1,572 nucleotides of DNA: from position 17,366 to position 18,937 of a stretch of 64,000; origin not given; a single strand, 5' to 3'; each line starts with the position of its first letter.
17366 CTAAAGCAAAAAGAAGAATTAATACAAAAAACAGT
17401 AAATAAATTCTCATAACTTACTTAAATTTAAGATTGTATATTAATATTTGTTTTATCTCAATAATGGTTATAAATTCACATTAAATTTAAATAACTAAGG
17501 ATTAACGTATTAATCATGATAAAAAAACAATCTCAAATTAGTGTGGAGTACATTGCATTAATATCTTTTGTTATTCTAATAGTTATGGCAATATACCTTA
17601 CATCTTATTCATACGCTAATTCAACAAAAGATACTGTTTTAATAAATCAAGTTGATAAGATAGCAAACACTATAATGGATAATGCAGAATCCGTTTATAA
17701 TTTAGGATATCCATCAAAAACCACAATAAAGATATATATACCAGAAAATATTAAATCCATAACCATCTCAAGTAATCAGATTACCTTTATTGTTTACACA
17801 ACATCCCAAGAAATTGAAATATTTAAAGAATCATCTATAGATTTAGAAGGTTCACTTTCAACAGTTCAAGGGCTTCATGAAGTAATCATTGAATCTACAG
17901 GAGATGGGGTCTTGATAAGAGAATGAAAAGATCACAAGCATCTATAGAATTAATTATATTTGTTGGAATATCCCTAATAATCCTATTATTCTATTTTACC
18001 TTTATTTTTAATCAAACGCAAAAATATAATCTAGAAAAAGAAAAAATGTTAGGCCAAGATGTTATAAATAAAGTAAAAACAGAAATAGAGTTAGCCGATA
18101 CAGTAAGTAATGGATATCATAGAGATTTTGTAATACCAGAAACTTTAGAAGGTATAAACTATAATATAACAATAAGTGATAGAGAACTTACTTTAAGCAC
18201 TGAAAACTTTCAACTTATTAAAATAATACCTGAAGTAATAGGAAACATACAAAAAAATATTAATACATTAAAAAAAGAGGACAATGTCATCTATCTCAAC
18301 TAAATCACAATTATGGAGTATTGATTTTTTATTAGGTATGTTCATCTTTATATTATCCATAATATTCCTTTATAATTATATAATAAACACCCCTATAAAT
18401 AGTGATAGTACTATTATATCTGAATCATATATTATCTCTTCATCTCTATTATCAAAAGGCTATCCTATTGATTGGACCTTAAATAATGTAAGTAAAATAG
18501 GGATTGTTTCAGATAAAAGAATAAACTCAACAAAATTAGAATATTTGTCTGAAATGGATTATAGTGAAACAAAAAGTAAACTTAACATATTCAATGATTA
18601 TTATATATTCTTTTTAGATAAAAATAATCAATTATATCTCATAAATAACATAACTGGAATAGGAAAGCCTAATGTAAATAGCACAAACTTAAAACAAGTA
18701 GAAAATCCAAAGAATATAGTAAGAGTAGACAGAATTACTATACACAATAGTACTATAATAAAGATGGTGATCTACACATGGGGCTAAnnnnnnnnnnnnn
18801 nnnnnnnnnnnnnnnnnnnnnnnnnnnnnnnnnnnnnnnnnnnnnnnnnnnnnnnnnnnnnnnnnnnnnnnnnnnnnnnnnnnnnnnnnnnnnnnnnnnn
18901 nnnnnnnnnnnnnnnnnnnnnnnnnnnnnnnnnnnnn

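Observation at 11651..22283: Tad/Epd-like type IV pilus or archaellum-related locus with divergent pilin operon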

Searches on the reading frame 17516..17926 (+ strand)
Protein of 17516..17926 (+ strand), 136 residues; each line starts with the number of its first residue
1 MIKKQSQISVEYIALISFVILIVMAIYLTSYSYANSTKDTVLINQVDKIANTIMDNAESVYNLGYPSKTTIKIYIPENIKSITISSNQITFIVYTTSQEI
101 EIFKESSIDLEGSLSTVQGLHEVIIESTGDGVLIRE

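Call 4: search_protein_families(library=pfam, proteins=[window:17516-17926:+], max_evalue=0.1)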
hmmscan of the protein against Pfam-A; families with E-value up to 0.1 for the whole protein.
window:17516-17926:+ (136 aa): 2 families
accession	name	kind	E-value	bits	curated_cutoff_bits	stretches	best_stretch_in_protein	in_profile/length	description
PF05405.19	Mt_ATP-synt_B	-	0.01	15.9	21.7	1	11-97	16-100/163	Mitochondrial ATP synthase B chain precursor (ATP-synt_B)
PF10144.15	SMP_2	-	0.085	13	28.9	1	2-56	2-55/159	Bacterial virulence factor haemolysin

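Call 8: search_protein_families(library=ncbifam, proteins=[window:17516-17926:+], max_evalue=0.1)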
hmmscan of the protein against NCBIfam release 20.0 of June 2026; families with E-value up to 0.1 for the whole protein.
window:17516-17926:+ (136 aa): 0 families

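Call 52: search_protein_families(library=pfam, alignment_id=A2, max_evalue=0.01)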
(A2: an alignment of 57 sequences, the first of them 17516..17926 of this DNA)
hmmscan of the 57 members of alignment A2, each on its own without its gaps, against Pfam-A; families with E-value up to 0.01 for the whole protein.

A. member 1, window:17516-17926:+ (136 aa): 0 families

B. families by the number of members that match (of 57 scanned): 5 families
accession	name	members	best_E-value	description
PF04021.17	Class_IIIsignal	16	4.7e-05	Class III signal peptide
PF07550.17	Shr-like_HID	2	0.00077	Heme-binding protein Shr-like, Hb-interacting domain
PF13363.11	BetaGal_dom3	2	0.0033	Beta-galactosidase, domain 3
PF15634.11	Tox-ART-HYE1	1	0.0058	HYE1 signature containing ADP-ribosyltransferase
PF07074.17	TRAP-gamma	1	0.0091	Translocon-associated protein, gamma subunit (TRAP-gamma)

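Call 63: find_homologous_proteins(query=window:17516-17926:+)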
Query window:17516-17926:+ (136 aa): 5 proteins with E <= 0.001 among 7 candidates.
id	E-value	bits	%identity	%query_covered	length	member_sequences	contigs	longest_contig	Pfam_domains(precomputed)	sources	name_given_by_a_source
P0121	9.3e-75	266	100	100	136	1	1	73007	-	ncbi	ncbi:MAG: hypothetical protein V1663_01905 [archaeon]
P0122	1.6e-68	246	91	100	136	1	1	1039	-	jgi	jgi:uncharacterized protein (UPF0333 family)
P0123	2.5e-56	207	74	100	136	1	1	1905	-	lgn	-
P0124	4.5e-49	183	68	100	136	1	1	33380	-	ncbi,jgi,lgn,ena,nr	ncbi:MAG: hypothetical protein KJ674_03725 [Nanoarchaeota archaeon]|nr:hypothetical protein [Nanoarc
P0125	8.2e-23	99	42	95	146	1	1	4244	-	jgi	jgi:uncharacterized protein (UPF0333 family)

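Call 65: find_homologous_proteins(query=A2, max_evalue=0.001)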
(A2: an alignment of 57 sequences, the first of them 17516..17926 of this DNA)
Query A2 (57 sequences) (136 aa, profile of the alignment): 72 proteins with E <= 0.001 among 1899 candidates.
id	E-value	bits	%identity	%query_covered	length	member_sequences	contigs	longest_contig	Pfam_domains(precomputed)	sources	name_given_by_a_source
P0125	4.2e-44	167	42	95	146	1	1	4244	-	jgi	jgi:uncharacterized protein (UPF0333 family)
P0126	1.2e-40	156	43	91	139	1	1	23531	-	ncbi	-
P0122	2.8e-39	152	91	100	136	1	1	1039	-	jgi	jgi:uncharacterized protein (UPF0333 family)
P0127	9.3e-39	150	39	98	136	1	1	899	-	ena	-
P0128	1.0e-38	150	37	98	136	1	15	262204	-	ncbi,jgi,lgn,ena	-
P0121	3.4e-38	148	100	100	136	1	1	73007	-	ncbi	ncbi:MAG: hypothetical protein V1663_01905 [archaeon]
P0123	1.5e-37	146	74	100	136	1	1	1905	-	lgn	-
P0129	9.1e-37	144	39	93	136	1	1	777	-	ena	-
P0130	2.0e-35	139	25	90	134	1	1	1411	-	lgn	-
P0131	2.0e-35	139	29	71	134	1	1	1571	-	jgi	jgi:hypothetical protein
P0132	4.8e-35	138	30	66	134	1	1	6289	-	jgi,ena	-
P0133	5.4e-35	138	31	88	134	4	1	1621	-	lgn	-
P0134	7.9e-35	137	28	69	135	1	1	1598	-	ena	-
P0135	8.9e-35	137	31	88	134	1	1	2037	-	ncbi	-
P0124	1.3e-34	137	68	100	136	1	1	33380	-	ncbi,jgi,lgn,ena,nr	ncbi:MAG: hypothetical protein KJ674_03725 [Nanoarchaeota archaeon]|nr:hypothetical protein [Nanoarc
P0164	4.7e-31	125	29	91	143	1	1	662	PF04021.18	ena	-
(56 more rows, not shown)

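Call 73: predict_structure(alignment_id=A5)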
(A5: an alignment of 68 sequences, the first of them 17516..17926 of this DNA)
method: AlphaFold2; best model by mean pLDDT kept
length: 136 residues; sequences in the alignment: 68
mean_pLDDT: 93.0   pTM: 0.76
mean pLDDT of the five models: 93.0, 92.9, 92.8, 92.6, 92.0
residues with pLDDT >= 90: 121; 70-90: 12; 50-70: 3; < 50: 0
segments of 3 or more residues with pLDDT < 50: none
pLDDT, mean of each block of 10 residues (from residue 1): 73 93 96 93 96 96 95 95 95 93 95 95 95 95
secondary structure, 60 per line:
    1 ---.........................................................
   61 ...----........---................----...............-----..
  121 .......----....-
elements in order: H4-63 E68-75 E79-94 E99-113 E119-127 E132-135

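Call 75: fold_search(model_id=the predicted structure, library=pdb)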
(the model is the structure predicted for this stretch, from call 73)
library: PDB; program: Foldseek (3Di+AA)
matches with E <= 10: 1031; with E <= 0.001: 0
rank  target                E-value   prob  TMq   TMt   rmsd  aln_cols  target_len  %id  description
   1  3rlo                  3.5e-02  0.60  0.17  0.13  11.6        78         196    8  Structural Basis of Cytosolic DNA Recognition by Innate Receptors (released 2012-04-25)
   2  3b6y_B                5.7e-02  0.38  0.20  0.16   9.8        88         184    4  Crystal Structure of the Second HIN-200 Domain of Interferon-Inducible Protein 16 (released 2007-11-13)
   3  3rln                  6.0e-02  0.54  0.20  0.13  11.6        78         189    8  Structural Basis of Cytosolic DNA Recognition by Innate Immune Receptors (released 2012-04-25)
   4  7pua_CL               6.0e-02  0.20  0.18  0.26  11.7        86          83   13  Middle assembly intermediate of the Trypanosoma brucei mitoribosomal small subunit (released 2022-03-02)
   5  3rnu_B                6.4e-02  0.35  0.19  0.14   9.4        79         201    9  Structural Basis of Cytosolic DNA Sensing by Innate Immune Receptors (released 2012-04-25)
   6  4gop_B                6.4e-02  0.28  0.16  0.18   9.7        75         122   13  Structure and Conformational Change of a Replication Protein A Heterotrimer Bound to ssDNA (released 2012-11-28)
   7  6hiw_CL               6.4e-02  0.21  0.19  0.27  11.6        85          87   13  Cryo-EM structure of the Trypanosoma brucei mitochondrial ribosome - This entry contains the complete small mitoribos (released 2018-09-26)
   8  6o3f_B                6.8e-02  0.33  0.21  0.08  10.5       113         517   10  Crystal Structure of Lysyl-tRNA Synthetase from Chlamydia trachomatis with complexed with L-lysine and a difluoro cycl (released 2019-03-27)
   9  3i7f_B                8.1e-02  0.38  0.22  0.08  10.2       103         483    8  Aspartyl tRNA synthetase from Entamoeba histolytica (released 2009-07-21)
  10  3i7f_A                1.1e-01  0.33  0.22  0.08  10.2       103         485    8  Aspartyl tRNA synthetase from Entamoeba histolytica (released 2009-07-21)
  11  8x70_C                1.2e-01  0.23  0.20  0.15  12.8        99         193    7  The Crystal Structure of IFI16 from Biortus. (released 2023-12-27)
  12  7lma_E                1.2e-01  0.18  0.21  0.20   9.2       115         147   11  Tetrahymena telomerase T3D2 structure at 3.3 Angstrom (released 2021-05-12)
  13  9slz_A                1.2e-01  0.35  0.22  0.07  11.6        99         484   11  Structure of Thermus thermophilus lysyl-tRNA synthetase complexed with wild-type E.coli tRNALys(mnm5s2UUU) and sulpham (released 2025-09-17)
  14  9f29_A                1.3e-01  0.23  0.21  0.08  12.6       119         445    9  Pyrococcus abyssi PolD in complex with Rpa2 winged-helix domain class 1 (composite map) (released 2024-12-04)
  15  6od8_A                1.3e-01  0.12  0.15  0.06  11.3       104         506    7  Crystal structure of a putative aspartyl-tRNA synthetase from Leishmania major Friedlin (released 2019-04-17)
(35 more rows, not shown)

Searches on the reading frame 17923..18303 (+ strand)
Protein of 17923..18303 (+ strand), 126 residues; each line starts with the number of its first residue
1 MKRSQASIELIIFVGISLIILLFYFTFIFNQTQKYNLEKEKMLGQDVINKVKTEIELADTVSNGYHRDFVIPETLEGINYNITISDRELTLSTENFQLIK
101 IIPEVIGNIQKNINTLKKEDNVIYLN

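Call 4: search_protein_families(library=pfam, proteins=[window:17923-18303:+], max_evalue=0.1)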
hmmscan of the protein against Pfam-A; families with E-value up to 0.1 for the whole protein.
window:17923-18303:+ (126 aa): 3 families
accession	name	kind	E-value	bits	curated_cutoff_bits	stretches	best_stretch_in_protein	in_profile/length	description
PF23928.1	DUF7266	-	2.4e-05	24.5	27.6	1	11-96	18-102/145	Family of unknown function (DUF7266)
PF17280.7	DUF5345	-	0.0081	16.7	27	1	2-31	33-62/77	Family of unknown function (DUF5345)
PF17561.7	TssO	-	0.033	14.8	29.2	0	8-60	8-59/148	Type VI secretion system, TssO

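Call 8: search_protein_families(library=ncbifam, proteins=[window:17923-18303:+], max_evalue=0.1)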
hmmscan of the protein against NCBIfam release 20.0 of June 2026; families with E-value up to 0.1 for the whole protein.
window:17923-18303:+ (126 aa): 2 families
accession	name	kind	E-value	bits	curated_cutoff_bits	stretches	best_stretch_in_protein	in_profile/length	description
TIGR04561.1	membra_charge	hypoth_equivalog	0.0079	16.4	30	1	9-56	17-63/82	TIGR04561 family membrane protein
TIGR01671.1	phage_TIGR01671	hypoth_equivalog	0.032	14.1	41.3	1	42-116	71-148/151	phage conserved hypothetical protein TIGR01671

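Call 53: search_protein_families(library=pfam, alignment_id=A3, max_evalue=0.01)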
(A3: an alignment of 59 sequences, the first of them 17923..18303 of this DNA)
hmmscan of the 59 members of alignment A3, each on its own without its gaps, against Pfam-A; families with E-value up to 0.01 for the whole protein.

A. member 1, window:17923-18303:+ (126 aa): 2 families
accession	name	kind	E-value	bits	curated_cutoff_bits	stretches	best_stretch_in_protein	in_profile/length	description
PF23928.1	DUF7266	-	2.4e-05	24.5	27.6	1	11-96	18-102/145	Family of unknown function (DUF7266)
PF17280.7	DUF5345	-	0.0081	16.7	27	0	2-31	33-62/77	Family of unknown function (DUF5345)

B. families by the number of members that match (of 59 scanned): 14 families
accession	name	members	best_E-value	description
PF23928.1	DUF7266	24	9.7e-07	Family of unknown function (DUF7266)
PF04021.17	Class_IIIsignal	15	8.3e-06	Class III signal peptide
PF12698.13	ABC2_membrane_3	2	0.00089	ABC-2 family transporter protein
PF16339.10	DUF4969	2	0.0068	Domain of unknown function (DUF4969)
PF06305.16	LapA_dom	1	0.0017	Lipopolysaccharide assembly protein A domain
PF04341.17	DUF485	1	0.0037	Protein of unknown function, DUF485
PF19055.6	ABC2_membrane_7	1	0.0051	ABC-2 type transporter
PF23869.1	Beta-prop_WDR75_1st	1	0.0055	WD repeat-containing protein 75 first beta-propeller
PF06092.17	DUF943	1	0.0064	Enterobacterial putative membrane protein (DUF943)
PF09911.14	DUF2140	1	0.0069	Uncharacterized protein conserved in bacteria (DUF2140)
PF17280.7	DUF5345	1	0.0081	Family of unknown function (DUF5345)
PF13800.11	Sigma_reg_N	1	0.0089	Sigma factor regulator N-terminal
PF10215.14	Ost4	1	0.009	Oligosaccaryltransferase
PF09255.16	Antig_Caf1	1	0.0094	Caf1 Capsule antigen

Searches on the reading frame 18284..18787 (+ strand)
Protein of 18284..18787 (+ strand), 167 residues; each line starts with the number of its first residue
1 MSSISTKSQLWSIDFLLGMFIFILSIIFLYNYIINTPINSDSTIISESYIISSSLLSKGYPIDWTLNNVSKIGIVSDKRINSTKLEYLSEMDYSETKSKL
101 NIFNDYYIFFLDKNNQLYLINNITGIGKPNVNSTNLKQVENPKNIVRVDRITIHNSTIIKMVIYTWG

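Call 4: search_protein_families(library=pfam, proteins=[window:18284-18787:+], max_evalue=0.1)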
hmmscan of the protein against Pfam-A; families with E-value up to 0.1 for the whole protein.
window:18284-18787:+ (167 aa): 1 family
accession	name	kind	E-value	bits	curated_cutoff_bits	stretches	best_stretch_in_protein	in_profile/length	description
PF23958.1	DUF7287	-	0.054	14.5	27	0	12-35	7-30/157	Family of unknown function (DUF7287)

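Call 8: search_protein_families(library=ncbifam, proteins=[window:18284-18787:+], max_evalue=0.1)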
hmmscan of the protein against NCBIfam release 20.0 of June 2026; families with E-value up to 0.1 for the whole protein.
window:18284-18787:+ (167 aa): 0 families

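Call 79: search_protein_families(library=pfam, alignment_id=A6, max_evalue=0.01)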
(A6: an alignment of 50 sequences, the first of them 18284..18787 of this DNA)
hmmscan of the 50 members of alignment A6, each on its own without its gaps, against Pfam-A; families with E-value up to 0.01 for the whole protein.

A. member 1, window:18284-18787:+ (167 aa): 0 families

B. families by the number of members that match (of 50 scanned): 2 families
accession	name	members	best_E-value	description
PF23958.1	DUF7287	4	0.00019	Family of unknown function (DUF7287)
PF17323.7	ToxS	1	0.0041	Trans-membrane regulatory protein ToxS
